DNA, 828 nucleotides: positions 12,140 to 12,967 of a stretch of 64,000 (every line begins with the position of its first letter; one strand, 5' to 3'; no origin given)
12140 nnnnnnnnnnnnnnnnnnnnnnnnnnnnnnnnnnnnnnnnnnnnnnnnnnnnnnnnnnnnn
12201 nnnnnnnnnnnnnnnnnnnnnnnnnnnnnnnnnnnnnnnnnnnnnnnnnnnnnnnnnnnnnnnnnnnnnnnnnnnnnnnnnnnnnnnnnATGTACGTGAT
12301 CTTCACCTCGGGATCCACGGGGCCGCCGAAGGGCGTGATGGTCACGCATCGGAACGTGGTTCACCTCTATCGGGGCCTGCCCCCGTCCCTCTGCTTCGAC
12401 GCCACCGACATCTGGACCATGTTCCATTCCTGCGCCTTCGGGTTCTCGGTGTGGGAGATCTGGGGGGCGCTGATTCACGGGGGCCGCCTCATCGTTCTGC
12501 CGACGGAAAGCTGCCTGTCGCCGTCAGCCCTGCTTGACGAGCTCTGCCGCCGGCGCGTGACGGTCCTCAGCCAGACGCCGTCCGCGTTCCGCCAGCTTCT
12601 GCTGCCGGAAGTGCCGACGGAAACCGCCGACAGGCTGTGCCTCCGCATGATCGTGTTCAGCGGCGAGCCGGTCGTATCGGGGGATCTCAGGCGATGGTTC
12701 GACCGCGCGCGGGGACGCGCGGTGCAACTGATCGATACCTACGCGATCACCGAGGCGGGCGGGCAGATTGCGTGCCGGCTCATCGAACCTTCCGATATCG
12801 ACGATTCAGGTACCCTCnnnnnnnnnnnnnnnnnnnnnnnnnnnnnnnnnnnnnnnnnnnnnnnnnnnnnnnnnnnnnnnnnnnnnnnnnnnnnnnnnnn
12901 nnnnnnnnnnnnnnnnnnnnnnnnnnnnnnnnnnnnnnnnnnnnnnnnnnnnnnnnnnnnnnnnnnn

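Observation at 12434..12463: Starter adenylation domain lacks Asp235 (A4 motif reads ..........) and has an atypical A5 motif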

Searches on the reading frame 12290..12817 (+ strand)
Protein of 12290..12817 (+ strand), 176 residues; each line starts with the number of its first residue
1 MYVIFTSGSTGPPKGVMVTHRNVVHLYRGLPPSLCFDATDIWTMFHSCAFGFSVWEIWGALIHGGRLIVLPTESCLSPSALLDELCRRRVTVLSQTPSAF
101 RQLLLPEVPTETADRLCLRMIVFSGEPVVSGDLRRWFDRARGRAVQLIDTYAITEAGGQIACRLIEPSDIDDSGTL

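Call 40: find_related_loci(query=A2, collection=metagenome_contigs, flank=8000)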
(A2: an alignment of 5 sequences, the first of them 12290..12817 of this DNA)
Query A2 (176 aa) in metagenome_contigs; peptide patterns used: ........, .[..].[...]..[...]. (x = any residue, [..] = any of these).
600 stretches matched a pattern (row limit reached: there are more); 500 encode a relative of the query (tblastn E <= 1e-3); the best 80 are kept; 80 distinct loci.
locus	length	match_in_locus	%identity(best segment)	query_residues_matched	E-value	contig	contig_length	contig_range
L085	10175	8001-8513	53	2-172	2e-55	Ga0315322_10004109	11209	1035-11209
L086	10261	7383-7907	50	2-176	8e-55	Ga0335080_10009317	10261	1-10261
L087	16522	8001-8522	49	2-176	3e-52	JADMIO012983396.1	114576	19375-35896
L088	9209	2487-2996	52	2-171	5e-52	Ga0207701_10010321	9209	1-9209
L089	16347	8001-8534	48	2-176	2e-49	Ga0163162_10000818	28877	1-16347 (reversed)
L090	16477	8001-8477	52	2-160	9e-49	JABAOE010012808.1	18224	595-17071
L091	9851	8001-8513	50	2-176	6e-49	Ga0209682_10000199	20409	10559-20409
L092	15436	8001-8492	51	2-165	2e-48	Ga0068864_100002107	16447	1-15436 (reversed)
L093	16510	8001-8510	48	2-173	3e-48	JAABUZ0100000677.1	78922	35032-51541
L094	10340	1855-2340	51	2-163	1e-47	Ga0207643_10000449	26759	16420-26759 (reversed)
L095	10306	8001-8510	49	2-170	9e-48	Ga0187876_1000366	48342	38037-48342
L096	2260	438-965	44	2-174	2e-47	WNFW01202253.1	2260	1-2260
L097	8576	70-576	47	2-170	3e-46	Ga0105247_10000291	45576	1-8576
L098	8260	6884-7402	46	2-174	4e-46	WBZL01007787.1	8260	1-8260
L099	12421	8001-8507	48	2-171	5e-46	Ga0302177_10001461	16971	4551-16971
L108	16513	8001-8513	48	2-174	3e-43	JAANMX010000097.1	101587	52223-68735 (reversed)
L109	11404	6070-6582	44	2-173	4e-43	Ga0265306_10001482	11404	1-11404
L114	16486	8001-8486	44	2-163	7e-42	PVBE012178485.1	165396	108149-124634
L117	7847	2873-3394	49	1-173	2e-40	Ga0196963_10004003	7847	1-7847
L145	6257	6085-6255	58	2-58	3e-17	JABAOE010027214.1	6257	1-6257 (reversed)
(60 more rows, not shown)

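Call 44: search_protein_families(library=pfam, proteins=[L108:5068-5817:+, L108:3937-5064:+, L090:4983-5813:-, L090:4204-5109:-, L090:3887-4519:+, L145:3031-3981:-, L145:2215-3027:-, L109:2923-3699:+, L109:1985-2944:-, L117:835-2043:+], max_evalue=0.001)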
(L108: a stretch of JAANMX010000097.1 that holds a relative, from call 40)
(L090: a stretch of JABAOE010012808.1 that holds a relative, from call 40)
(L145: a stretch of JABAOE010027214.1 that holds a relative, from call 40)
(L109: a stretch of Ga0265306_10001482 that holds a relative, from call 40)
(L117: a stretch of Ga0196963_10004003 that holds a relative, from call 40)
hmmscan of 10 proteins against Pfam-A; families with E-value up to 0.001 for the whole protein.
L108:5068-5817:+ (249 aa): 0 families

L108:3937-5064:+ (375 aa): 0 families

L090:4983-5813:- (276 aa): 5 families
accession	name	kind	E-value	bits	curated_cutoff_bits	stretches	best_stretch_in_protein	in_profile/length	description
PF03807.23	F420_oxidored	-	6.1e-19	68.9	21.6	1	61-158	1-94/94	NADP oxidoreductase coenzyme F420-dependent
PF03446.21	NAD_binding_2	-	1.3e-06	29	21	1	62-154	2-91/161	NAD binding domain of 6-phosphogluconate dehydrogenase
PF00106.31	adh_short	-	2.3e-05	24.4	26.6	1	61-127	2-67/195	short chain dehydrogenase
PF02558.23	ApbA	-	0.00068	19.7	22.2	0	65-150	3-93/150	Ketopantoate reductase PanE/ApbA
PF02737.24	3HCDH_N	-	0.00081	19.8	22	0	61-117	1-56/180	3-hydroxyacyl-CoA dehydrogenase, NAD binding domain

L090:4204-5109:- (301 aa): 1 family
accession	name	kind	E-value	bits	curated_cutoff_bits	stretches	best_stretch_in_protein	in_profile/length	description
PF01996.21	F420_ligase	-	1.3e-77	260.6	25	1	61-278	4-218/218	F420-0:Gamma-glutamyl ligase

L090:3887-4519:+ (210 aa): 0 families

L145:3031-3981:- (316 aa): 1 family
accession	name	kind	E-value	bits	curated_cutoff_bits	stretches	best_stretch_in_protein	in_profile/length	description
PF01996.21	F420_ligase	-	1.8e-78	263.4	25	1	76-293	4-218/218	F420-0:Gamma-glutamyl ligase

L145:2215-3027:- (270 aa): 1 family
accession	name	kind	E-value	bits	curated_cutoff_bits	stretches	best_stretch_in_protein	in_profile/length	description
PF01933.23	CofD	-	2.6e-34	119.2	30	1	23-235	2-204/290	2-phospho-L-lactate transferase CofD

L109:2923-3699:+ (258 aa): 0 families

L109:1985-2944:- (319 aa): 1 family
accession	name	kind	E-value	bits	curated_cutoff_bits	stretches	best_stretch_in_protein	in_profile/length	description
PF01933.23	CofD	-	4.7e-48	164.3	30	1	6-274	2-254/290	2-phospho-L-lactate transferase CofD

L117:835-2043:+ (402 aa): 1 family
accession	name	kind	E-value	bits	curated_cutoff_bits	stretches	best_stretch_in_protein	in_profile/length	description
PF00067.27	p450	-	1.2e-25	90.7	22.8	1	205-366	236-428/462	Cytochrome P450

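Call 50: find_related_loci(query=A2, collection=genome_contigs, flank=8000)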
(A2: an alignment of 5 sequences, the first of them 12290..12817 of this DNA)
Query A2 (176 aa) in genome_contigs; peptide patterns used: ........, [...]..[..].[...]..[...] (x = any residue, [..] = any of these).
600 stretches matched a pattern (row limit reached: there are more); 544 encode a relative of the query (tblastn E <= 1e-3); the best 80 are kept; 80 distinct loci.
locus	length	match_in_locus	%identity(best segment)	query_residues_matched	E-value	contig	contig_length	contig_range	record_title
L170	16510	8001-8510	52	2-171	8e-52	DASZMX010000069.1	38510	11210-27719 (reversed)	MAG TPA_asm: Verrucomicrobiia bacterium isolate SMAG_U5902 k141_3404908, whole genome shotgun sequence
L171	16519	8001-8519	47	1-173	3e-50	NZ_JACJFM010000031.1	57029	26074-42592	Oceanospirillum sediminis strain D5 D5_contig_31, whole genome shotgun sequence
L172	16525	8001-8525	52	1-173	3e-50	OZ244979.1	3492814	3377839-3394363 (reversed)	MAG: Gammaproteobacteria bacterium isolate 9d8d5de1-5af5-42b2-8d9c-b1e3713c647d genome assembly, chromosome: 1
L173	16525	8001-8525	47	1-174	5e-50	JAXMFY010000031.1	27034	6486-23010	MAG: Candidatus Competibacteraceae bacterium isolate STL-PRO99 C2.53.fa-31, whole genome shotgun sequence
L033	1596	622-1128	50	2-170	2e-50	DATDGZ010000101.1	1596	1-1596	MAG TPA_asm: Thermoanaerobaculia bacterium isolate SMAG_U265 k141_58621, whole genome shotgun sequence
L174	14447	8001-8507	47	2-169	7e-48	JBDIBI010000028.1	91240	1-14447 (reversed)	MAG: Blastocatellia bacterium isolate AS-MICRO-OLR.206 NODE_611_length_91240_cov_33.993909, whole genome shotgun sequenc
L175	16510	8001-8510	49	2-172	2e-47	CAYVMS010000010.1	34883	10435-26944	MAG TPA_asm: uncultured Terracidiphilus sp. isolate binchicken_co3_521 genome assembly, contig: NODE_3678_length_34883_c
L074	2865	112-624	43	1-171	1e-47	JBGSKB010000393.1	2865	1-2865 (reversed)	MAG: Melioribacteraceae bacterium isolate JTS-AC170 k141_909443, whole genome shotgun sequence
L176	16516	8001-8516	46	2-173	1e-47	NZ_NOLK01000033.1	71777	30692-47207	Nostoc sp. 'Peltigera membranacea cyanobiont' 232 scaffold33, whole genome shotgun sequence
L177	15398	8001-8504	48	2-171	2e-47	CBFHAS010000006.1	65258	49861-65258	MAG TPA_asm: uncultured Burkholderiaceae bacterium isolate SRR29654726_binner13_Refined_4 genome assembly, contig: ERZ27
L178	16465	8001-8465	50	2-155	9e-47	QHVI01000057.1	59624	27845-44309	MAG: Candidatus Angelobacter sp. Gp1-AA117 isolate gp1 AA117 14_0903_12_40cm_200_scaffold_147_curated, whole genome shot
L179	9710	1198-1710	50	1-171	3e-53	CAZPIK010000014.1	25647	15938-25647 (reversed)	MAG TPA_asm: uncultured Candidatus Sumerlaeota bacterium isolate SRP237561_co1_93 genome assembly, contig: NODE_2971_len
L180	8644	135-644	46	2-171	4e-46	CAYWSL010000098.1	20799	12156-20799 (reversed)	MAG TPA_asm: uncultured Pirellulaceae bacterium isolate SRP114822_co2_91 genome assembly, contig: NODE_2144_length_20799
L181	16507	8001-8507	48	2-171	5e-46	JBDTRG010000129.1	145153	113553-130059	MAG: Betaproteobacteria bacterium isolate cluster3_bin.240 NODE_130_length_145153_cov_19.049925, whole genome shotgun se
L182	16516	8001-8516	48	2-175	5e-46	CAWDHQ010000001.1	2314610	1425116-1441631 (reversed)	MAG: uncultured Gammaproteobacteria bacterium isolate MFD04716.bin.1.291 genome assembly, contig: contig_10971, whole ge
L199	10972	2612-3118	54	1-169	1e-52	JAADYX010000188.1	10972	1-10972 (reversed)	MAG: Chloroflexi bacterium isolate TC_195 k99_1834783, whole genome shotgun sequence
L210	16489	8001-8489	49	1-163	2e-49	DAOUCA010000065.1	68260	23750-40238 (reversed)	MAG TPA_asm: Caldilineaceae bacterium isolate H76_764 k137_849327, whole genome shotgun sequence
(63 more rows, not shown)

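Call 57: search_protein_families(library=ncbifam, proteins=[L117:1977-2423:+], max_evalue=0.0001)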
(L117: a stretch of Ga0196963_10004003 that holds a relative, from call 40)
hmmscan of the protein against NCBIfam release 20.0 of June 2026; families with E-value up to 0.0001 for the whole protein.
L117:1977-2423:+ (148 aa): 2 families
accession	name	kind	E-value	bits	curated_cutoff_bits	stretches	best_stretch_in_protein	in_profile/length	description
TIGR03367.1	queuosine_QueD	equivalog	5.4e-23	81.2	89.25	1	35-122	2-88/92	6-carboxytetrahydropterin synthase QueD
TIGR00039.1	6PTHBS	subfamily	1.2e-19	70.8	125.5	1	32-146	1-119/124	6-pyruvoyl tetrahydropterin synthase/6-carboxytetrahydropterin synthase family protein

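Call 72: search_protein_families(library=pfam, proteins=[L171:6346-7488:+, L210:5618-6175:+, L210:6184-7326:+, L199:892-2034:+, L199:40-735:+, L085:5801-6538:-, L085:5040-5801:-, L171:3163-5613:-, L179:6-749:+, L114:4649-5959:-], max_evalue=0.001)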
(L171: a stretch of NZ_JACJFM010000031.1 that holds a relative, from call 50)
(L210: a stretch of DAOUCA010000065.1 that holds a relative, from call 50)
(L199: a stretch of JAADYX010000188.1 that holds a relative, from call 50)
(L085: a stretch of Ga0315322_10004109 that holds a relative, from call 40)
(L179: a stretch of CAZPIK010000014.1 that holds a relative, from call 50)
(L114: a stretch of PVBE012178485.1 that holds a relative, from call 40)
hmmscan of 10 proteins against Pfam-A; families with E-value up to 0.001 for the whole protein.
L171:6346-7488:+ (381 aa): 4 families
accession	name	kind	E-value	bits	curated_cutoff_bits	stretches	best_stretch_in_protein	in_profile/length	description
PF00441.29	Acyl-CoA_dh_1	-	1.5e-51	174.9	22.4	1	228-374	1-147/150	Acyl-CoA dehydrogenase, C-terminal domain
PF02770.24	Acyl-CoA_dh_M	-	7.2e-25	87.4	33.3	1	125-216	1-97/97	Acyl-CoA dehydrogenase, middle domain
PF08028.16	Acyl-CoA_dh_2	-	3.2e-24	86.2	22.7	1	244-360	2-128/134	Acyl-CoA dehydrogenase, C-terminal domain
PF02771.21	Acyl-CoA_dh_N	-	7.8e-24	84.7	22.9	1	8-117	2-111/113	Acyl-CoA dehydrogenase, N-terminal domain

L210:5618-6175:+ (186 aa): 1 family
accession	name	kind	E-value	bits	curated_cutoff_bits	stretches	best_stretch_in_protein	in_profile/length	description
PF01227.27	GTP_cyclohydroI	-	3.1e-53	180.3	27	1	12-179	6-178/179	GTP cyclohydrolase I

L210:6184-7326:+ (381 aa): 4 families
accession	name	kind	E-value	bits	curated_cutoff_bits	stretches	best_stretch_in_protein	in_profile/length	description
PF00441.29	Acyl-CoA_dh_1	-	3.6e-51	173.7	22.4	1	228-374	1-147/150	Acyl-CoA dehydrogenase, C-terminal domain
PF02771.21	Acyl-CoA_dh_N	-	1.1e-27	97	22.9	1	7-117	1-111/113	Acyl-CoA dehydrogenase, N-terminal domain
PF02770.24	Acyl-CoA_dh_M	-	3.8e-25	88.3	33.3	1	125-216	1-97/97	Acyl-CoA dehydrogenase, middle domain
PF08028.16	Acyl-CoA_dh_2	-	1.8e-21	77.3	22.7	1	245-364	3-132/134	Acyl-CoA dehydrogenase, C-terminal domain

L199:892-2034:+ (381 aa): 4 families
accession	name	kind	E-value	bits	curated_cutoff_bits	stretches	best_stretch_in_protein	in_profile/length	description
PF00441.29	Acyl-CoA_dh_1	-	4.9e-54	183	22.4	1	228-374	1-147/150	Acyl-CoA dehydrogenase, C-terminal domain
PF02771.21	Acyl-CoA_dh_N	-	2.9e-25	89.3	22.9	1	7-116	1-110/113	Acyl-CoA dehydrogenase, N-terminal domain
PF02770.24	Acyl-CoA_dh_M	-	4.3e-23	81.7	33.3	1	125-216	1-97/97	Acyl-CoA dehydrogenase, middle domain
PF08028.16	Acyl-CoA_dh_2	-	1.6e-22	80.6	22.7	1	245-364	3-132/134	Acyl-CoA dehydrogenase, C-terminal domain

L199:40-735:+ (232 aa): 0 families

L085:5801-6538:- (246 aa): 2 families
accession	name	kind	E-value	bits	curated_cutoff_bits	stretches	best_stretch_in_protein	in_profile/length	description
PF13640.12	2OG-FeII_Oxy_3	-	1.5e-16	61.6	27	1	109-204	3-98/98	2OG-Fe(II) oxygenase superfamily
PF03171.26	2OG-FeII_Oxy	-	1.8e-05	25.4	23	1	106-204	3-100/101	2OG-Fe(II) oxygenase superfamily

L085:5040-5801:- (254 aa): 0 families

L171:3163-5613:- (817 aa): 9 families
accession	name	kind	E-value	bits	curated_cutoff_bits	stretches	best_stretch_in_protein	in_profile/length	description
PF00990.26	GGDEF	-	1.3e-49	168.5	23.8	1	647-808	1-161/161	Diguanylate cyclase, GGDEF domain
PF03924.19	CHASE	-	7e-34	117.7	25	1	81-266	1-179/189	CHASE domain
PF13185.12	GAF_2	-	9.1e-15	55.5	28.6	1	496-635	7-136/136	GAF domain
PF01590.32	GAF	-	1.4e-11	45.5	22.4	1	512-632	21-131/133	GAF domain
PF00989.32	PAS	-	1e-09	38.8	22.6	1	356-467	5-113/113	PAS fold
PF24820.1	Diguanyl_cycl_sensor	-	2.2e-07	31.2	28.1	1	362-427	6-66/109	Diguanylate cyclase-like sensor domain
PF08448.16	PAS_4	-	2.3e-06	28.2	23.1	1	359-472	2-110/110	PAS fold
PF13426.13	PAS_9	-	5.2e-06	27.1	27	1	364-469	4-103/103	PAS domain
PF13188.13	PAS_8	-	0.00025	21.3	21.8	0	357-413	6-61/65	PAS domain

L179:6-749:+ (248 aa): 0 families

L114:4649-5959:- (437 aa): 2 families
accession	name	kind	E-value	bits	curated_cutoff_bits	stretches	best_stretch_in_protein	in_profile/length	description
PF05787.19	PhoX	-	2.7e-33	116.3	24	2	172-328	214-394/515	Alkaline phosphatase PhoX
PF07676.18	PD40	-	0.00041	20.7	20.9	0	391-411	10-30/38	WD40-like Beta Propeller Repeat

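Call 74: search_solved_structures(query=L210:6184-7326:+, max_evalue=1e-20)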
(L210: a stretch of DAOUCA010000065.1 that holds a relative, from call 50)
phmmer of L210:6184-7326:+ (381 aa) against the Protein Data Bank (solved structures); distinct sequences matched with E-value up to 1e-20: 83 (the best 60 are shown).
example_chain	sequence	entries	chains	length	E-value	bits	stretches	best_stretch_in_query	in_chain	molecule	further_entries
1ukw_A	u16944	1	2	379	3.1e-101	342.1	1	2-377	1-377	acyl-CoA dehydrogenase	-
4p13_A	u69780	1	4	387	2.6e-98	332.5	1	3-374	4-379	Medium-chain specific acyl-CoA dehydrogenase, mitochondrial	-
3mdd_A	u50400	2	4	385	5.2e-98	331.5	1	3-374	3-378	MEDIUM CHAIN ACYL-COA DEHYDROGENASE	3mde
1udy_A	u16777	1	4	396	5.7e-98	331.4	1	3-374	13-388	Acyl-CoA dehydrogenase, medium-chain specific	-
1ege_A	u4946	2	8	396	9.9e-98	330.6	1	3-374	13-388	MEDIUM CHAIN ACYL-COA DEHYDROGENASE | Acyl-CoA dehydrogenase, medium-chain specific, mitochondrial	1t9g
2a1t_A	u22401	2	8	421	1.2e-97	330.3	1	3-374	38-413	Acyl-CoA dehydrogenase, medium-chain specific, mitochondrial precursor | Medium-chain specific acyl-CoA dehydrogenase, mitochondrial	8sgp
1egc_A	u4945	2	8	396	9.5e-97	327.4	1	3-374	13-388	MEDIUM CHAIN ACYL-COA DEHYDROGENASE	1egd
5lnx_A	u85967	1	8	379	1.4e-94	320.2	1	6-379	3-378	Acyl-CoA dehydrogenase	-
5ol2_C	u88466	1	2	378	3.6e-89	302.4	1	10-374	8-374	Acyl-CoA dehydrogenase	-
2dvl_A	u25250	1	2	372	2.9e-86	292.9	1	6-375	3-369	Acyl-CoA dehydrogenase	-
1buc_A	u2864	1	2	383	1.4e-85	290.6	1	3-372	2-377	BUTYRYL-COA DEHYDROGENASE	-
4l1f_A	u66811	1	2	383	4.2e-83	282.5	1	3-376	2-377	Acyl-CoA dehydrogenase domain protein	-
3pfd_A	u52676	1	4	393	3.2e-82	279.6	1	4-376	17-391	Acyl-CoA dehydrogenase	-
6fah_C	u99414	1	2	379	4.9e-81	275.7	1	6-376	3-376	Caffeyl-CoA reductase-Etf complex subunit CarC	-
8i4p_A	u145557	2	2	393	1.5e-79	270.8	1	5-376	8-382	Acyl-CoA dehydrogenase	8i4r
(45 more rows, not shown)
